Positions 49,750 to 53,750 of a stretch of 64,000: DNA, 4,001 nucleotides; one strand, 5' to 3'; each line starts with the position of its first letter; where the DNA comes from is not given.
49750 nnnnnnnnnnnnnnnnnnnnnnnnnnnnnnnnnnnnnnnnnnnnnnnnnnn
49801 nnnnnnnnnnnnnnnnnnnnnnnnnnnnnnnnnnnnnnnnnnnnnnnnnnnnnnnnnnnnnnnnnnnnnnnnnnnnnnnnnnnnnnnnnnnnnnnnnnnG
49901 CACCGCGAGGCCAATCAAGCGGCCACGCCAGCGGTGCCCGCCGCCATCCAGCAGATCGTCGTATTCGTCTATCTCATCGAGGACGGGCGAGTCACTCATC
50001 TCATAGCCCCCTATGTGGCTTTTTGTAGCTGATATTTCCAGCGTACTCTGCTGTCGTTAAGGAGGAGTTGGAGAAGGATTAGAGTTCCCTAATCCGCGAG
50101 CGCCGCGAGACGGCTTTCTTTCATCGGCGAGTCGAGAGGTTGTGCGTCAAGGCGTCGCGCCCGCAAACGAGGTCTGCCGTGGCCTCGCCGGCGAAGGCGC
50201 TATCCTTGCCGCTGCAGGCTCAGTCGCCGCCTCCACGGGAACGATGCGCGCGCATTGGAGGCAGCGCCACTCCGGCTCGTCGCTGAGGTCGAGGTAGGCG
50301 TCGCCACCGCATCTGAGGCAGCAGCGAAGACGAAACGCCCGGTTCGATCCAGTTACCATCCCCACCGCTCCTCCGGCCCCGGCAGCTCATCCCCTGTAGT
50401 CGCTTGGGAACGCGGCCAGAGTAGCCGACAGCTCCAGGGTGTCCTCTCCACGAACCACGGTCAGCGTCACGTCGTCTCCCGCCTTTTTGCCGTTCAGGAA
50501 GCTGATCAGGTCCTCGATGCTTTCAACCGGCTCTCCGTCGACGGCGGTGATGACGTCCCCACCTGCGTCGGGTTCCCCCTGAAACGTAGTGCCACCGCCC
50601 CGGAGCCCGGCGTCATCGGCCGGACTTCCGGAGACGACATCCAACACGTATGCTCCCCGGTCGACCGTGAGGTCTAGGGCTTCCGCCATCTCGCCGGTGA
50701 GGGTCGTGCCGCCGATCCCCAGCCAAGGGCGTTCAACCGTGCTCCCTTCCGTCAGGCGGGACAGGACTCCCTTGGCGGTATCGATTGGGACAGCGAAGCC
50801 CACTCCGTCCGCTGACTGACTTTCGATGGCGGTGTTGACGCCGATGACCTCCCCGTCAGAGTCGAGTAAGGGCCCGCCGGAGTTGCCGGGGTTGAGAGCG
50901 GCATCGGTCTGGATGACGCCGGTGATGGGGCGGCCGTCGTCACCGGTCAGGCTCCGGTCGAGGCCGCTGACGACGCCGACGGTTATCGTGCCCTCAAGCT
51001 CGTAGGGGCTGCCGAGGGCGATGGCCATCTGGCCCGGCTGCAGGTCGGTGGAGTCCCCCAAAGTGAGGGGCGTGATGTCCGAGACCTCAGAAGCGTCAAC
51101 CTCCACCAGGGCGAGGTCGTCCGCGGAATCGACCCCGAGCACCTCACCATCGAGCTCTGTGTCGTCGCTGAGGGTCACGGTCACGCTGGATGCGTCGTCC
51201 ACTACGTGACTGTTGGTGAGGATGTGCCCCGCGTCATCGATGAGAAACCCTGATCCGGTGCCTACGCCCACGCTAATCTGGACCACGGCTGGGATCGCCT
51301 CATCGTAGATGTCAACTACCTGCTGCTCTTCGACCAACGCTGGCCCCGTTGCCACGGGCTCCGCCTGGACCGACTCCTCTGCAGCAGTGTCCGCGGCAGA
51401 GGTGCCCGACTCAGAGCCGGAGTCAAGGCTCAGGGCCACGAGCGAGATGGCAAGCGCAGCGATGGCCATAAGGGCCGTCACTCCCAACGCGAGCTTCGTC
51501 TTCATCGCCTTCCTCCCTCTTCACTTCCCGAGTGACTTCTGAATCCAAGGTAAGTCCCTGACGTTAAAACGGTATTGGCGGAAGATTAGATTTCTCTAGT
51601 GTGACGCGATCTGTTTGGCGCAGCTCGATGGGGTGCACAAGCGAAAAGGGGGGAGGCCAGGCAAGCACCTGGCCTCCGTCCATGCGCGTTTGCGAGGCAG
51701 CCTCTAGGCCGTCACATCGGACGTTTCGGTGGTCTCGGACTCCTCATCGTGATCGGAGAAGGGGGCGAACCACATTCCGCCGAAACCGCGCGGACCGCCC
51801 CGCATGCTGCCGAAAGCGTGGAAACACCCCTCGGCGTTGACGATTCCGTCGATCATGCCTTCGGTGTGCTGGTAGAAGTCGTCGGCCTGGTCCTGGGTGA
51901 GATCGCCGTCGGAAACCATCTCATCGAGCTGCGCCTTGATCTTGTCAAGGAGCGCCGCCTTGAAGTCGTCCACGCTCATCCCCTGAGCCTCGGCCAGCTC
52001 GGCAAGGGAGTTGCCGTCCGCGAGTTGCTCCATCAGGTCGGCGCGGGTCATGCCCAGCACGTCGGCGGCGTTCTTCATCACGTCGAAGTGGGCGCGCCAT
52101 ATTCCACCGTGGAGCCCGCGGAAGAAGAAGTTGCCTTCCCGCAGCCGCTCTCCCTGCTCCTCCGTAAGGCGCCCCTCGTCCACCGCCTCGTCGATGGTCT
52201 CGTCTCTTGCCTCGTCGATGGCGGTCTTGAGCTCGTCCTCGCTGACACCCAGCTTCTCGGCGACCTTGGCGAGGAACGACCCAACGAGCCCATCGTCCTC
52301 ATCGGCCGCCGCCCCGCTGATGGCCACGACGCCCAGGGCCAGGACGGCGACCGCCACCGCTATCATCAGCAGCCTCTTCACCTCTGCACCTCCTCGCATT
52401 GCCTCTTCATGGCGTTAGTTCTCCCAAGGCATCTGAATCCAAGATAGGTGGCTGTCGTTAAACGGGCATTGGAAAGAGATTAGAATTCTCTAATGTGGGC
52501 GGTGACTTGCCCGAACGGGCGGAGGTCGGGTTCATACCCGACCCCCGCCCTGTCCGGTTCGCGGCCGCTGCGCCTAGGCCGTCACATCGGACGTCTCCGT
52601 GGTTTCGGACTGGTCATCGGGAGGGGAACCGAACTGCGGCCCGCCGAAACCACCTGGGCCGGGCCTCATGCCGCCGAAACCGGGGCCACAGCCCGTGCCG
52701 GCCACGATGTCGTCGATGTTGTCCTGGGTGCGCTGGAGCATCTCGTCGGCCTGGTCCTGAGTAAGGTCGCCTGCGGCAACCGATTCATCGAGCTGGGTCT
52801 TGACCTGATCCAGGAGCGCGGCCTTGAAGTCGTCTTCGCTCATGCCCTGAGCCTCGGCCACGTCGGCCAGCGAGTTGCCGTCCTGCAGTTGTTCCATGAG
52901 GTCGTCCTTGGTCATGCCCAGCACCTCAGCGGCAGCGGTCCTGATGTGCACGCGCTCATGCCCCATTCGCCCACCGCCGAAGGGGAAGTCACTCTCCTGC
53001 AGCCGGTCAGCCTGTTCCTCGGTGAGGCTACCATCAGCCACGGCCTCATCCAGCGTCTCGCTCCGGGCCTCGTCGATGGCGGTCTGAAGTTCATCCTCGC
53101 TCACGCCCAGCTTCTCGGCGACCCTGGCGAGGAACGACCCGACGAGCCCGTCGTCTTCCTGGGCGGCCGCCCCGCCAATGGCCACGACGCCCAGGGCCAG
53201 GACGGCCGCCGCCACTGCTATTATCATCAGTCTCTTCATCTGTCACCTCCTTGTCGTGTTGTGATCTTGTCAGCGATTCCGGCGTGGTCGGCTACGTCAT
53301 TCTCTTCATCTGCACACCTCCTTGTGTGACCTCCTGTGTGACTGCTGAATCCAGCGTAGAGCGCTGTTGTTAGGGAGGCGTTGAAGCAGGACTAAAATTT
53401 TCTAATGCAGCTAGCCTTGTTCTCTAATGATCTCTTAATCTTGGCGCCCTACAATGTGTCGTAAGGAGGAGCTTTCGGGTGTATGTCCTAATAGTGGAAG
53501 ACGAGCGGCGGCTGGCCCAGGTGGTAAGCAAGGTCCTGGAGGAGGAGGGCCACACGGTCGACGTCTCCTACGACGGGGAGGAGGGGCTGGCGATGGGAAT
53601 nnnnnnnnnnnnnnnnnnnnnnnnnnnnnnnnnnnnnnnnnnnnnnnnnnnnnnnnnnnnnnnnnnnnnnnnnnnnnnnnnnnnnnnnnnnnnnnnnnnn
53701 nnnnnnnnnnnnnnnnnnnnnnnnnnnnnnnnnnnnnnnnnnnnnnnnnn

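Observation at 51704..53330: Tandem LTXXQ (CpxP/Spy-like) paralogs with duplicated RBS-start modules and micro-uORFs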

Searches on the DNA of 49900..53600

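Call 61: search_rna_families(source=window, start=49900, end=53600, threshold=evalue, max_evalue=1)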
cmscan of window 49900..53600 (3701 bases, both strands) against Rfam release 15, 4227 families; matches with E-value up to 1: 1.
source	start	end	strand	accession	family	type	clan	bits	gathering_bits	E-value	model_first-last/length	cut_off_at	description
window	52443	52553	+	RF02828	Scr3920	Gene; sRNA;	-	21.4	88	0.48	1-125/125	no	Streptomyces RNA 3920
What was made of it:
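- No Rfam family matches (call 61).
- Tried and rejected: Known RNA families: only a chance-level hit at E=0.48 (call 61).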

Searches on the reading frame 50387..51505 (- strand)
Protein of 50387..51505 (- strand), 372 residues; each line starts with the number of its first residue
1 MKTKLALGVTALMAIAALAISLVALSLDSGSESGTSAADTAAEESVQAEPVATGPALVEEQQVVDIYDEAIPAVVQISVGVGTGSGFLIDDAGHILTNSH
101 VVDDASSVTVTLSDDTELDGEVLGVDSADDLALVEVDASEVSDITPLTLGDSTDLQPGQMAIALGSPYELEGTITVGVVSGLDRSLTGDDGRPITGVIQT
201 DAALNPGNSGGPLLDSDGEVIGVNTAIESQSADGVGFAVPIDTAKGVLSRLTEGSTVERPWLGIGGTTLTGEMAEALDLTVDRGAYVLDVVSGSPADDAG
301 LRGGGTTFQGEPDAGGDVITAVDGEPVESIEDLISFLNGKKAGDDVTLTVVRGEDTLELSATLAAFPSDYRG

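Call 6: search_protein_families(library=pfam, proteins=[window:50387-51505:-], max_evalue=0.1)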
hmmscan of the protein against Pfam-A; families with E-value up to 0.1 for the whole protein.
window:50387-51505:- (372 aa): 8 families
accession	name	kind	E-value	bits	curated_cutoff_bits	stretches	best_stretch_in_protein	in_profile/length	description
PF13365.12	Trypsin_2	-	7.1e-34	118.1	27.6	1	84-223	1-144/144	Trypsin-like peptidase domain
PF00089.32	Trypsin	-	2.1e-20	73.9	20.6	1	70-245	11-217/220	Trypsin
PF13180.12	PDZ_2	-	2.2e-15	57.2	27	1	276-362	12-79/80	PDZ domain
PF17820.7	PDZ_6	-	2.2e-09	37.3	27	1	316-352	19-54/54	PDZ domain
PF00595.29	PDZ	-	1.9e-05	25.4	23.2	1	316-350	46-80/81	PDZ domain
PF14685.13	PDZ_Tricorn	-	0.00012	22.4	25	1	313-354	40-80/88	Tricorn protease PDZ domain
PF05579.19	Peptidase_S32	-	0.0004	20.1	24.7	0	205-230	206-231/297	Equine arteritis virus serine endopeptidase S32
PF10459.15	Peptidase_S46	-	0.013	14.7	22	0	206-224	632-650/698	Peptidase S46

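Call 25: search_protein_families(library=ncbifam, proteins=[window:50387-51505:-], max_evalue=0.001)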
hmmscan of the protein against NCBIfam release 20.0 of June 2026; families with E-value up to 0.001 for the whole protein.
window:50387-51505:- (372 aa): 13 families
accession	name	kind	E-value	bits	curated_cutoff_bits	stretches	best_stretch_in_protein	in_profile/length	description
TIGR02037.1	degP_htrA_DO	subfamily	7.9e-86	288.7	416.2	1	81-365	59-329/434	Do family serine endopeptidase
NF041521.1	HhoA_HhoB_HtrA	equivalog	8.2e-76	255.4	450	1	60-366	34-334/335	HhoA/HhoB/HtrA family serine endopeptidase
NF047968.1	SerProtHtrA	equivalog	3.3e-71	240.5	470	1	78-362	83-356/357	serine protease HtrA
NF007526.1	PRK10139.1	equivalog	4.4e-55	187.2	756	1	66-364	75-360/456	serine endoprotease DegQ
NF008189.1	PRK10942.1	equivalog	1.6e-50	172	720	1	83-363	114-381/477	serine endoprotease DegP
TIGR02038.1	protease_degS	equivalog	2.9e-48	164.8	422.95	1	60-364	55-347/351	outer membrane-stress sensor serine endopeptidase DegS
NF008147.1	PRK10898.1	equivalog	1.1e-45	156.4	408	1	19-367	17-351/352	outer membrane-stress sensor serine endopeptidase DegS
NF053637.1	SerProtHtrAspr2045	equivalog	6e-42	144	650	1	91-353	115-376/394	serine protease HtrA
NF040960.1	MamE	equivalog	1.1e-41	143.2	800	2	82-245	122-287/659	magnetosome formation protease MamE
NF050055.1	SerProtHtrAMycob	equivalog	4e-40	138.2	800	1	39-302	184-449/502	serine protease HtrA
NF033740.0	MarP_fam_protase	equivalog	5.3e-22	78.4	250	1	81-253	210-379/390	MarP family serine protease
NF040961.1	MamO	equivalog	1.8e-19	69.6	800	1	49-241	64-257/648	magnetosome protein MamO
NF041199.1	trx7_PDZ_seleno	equivalog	3.3e-05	23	300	1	277-363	197-272/390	Trx7/PDZ domain-containing (seleno)protein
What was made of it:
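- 50387..51505 (-): HtrA/DegP-family serine protease (Trypsin_2 + PDZ). calls 6, 25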
